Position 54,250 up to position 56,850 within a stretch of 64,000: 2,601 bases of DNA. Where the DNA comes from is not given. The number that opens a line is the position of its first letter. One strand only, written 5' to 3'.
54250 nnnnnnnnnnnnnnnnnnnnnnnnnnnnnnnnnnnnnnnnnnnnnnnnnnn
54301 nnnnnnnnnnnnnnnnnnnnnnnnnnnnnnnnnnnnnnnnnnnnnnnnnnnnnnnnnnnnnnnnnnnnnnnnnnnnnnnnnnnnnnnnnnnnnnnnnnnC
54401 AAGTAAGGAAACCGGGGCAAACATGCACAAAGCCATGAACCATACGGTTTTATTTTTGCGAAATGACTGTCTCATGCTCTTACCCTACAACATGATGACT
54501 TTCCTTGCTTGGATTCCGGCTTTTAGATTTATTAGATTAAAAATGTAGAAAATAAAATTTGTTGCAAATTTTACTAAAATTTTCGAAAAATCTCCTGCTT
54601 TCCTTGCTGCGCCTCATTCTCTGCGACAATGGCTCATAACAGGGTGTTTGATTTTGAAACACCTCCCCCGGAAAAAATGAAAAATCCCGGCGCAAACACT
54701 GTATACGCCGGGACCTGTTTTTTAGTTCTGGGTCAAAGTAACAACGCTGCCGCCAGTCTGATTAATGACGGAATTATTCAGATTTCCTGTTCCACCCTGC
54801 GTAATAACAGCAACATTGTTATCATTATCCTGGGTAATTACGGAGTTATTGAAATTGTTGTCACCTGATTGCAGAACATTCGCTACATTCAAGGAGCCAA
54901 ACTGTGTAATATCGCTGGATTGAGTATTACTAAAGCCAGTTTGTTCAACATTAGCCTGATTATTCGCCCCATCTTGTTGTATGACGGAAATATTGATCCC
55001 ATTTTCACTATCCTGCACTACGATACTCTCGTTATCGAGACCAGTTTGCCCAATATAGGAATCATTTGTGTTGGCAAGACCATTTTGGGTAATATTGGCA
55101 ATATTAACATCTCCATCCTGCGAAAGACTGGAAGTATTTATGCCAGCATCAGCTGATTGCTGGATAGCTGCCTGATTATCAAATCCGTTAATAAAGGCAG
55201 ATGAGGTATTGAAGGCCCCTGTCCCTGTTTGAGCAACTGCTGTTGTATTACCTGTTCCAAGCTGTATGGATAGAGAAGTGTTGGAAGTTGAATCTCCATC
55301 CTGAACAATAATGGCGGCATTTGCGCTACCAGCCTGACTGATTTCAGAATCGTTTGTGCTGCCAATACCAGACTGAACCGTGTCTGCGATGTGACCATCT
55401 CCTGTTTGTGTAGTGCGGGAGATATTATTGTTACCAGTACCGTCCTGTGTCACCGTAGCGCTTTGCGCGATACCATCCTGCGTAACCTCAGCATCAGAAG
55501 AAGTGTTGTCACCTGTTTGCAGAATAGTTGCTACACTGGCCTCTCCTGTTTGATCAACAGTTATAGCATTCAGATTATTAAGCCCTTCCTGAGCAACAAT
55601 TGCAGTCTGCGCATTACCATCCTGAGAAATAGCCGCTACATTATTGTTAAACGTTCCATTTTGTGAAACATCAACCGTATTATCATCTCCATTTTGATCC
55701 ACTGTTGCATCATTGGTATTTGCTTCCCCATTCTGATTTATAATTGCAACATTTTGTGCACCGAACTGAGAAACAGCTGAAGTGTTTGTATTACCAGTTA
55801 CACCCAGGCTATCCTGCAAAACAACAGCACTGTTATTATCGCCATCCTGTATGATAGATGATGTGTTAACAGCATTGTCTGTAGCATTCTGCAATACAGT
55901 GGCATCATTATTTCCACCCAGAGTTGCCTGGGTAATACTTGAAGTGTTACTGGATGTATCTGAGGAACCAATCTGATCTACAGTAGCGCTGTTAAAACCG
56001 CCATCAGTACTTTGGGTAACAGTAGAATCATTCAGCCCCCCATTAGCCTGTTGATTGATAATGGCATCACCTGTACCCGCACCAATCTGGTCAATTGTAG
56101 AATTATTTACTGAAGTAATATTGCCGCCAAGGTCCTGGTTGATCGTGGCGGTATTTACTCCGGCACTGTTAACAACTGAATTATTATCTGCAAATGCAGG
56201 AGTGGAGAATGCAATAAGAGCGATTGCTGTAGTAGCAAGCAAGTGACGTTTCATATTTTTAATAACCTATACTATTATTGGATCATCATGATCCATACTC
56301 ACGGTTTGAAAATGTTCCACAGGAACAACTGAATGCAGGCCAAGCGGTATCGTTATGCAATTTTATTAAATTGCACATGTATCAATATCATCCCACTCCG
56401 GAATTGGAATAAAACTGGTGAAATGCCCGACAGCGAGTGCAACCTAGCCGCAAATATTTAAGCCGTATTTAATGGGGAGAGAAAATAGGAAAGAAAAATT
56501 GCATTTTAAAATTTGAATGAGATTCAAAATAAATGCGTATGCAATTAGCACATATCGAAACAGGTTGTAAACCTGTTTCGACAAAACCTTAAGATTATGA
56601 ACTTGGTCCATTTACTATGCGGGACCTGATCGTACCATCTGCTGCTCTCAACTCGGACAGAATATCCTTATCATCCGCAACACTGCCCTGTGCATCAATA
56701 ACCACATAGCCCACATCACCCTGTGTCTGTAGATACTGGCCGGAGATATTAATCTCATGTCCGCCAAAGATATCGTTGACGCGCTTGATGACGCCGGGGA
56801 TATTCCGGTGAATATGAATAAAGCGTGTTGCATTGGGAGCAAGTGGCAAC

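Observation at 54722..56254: Giant curlin-repeat protein (~37 Q-x-G-x-x-N units), monocistronic and without csgB/E/F/G nearby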

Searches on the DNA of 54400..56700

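Call 66: search_rna_families(source=window, start=54400, end=56700, threshold=evalue, max_evalue=1)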
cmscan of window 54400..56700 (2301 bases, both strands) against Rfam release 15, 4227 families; matches with E-value up to 1: 0.
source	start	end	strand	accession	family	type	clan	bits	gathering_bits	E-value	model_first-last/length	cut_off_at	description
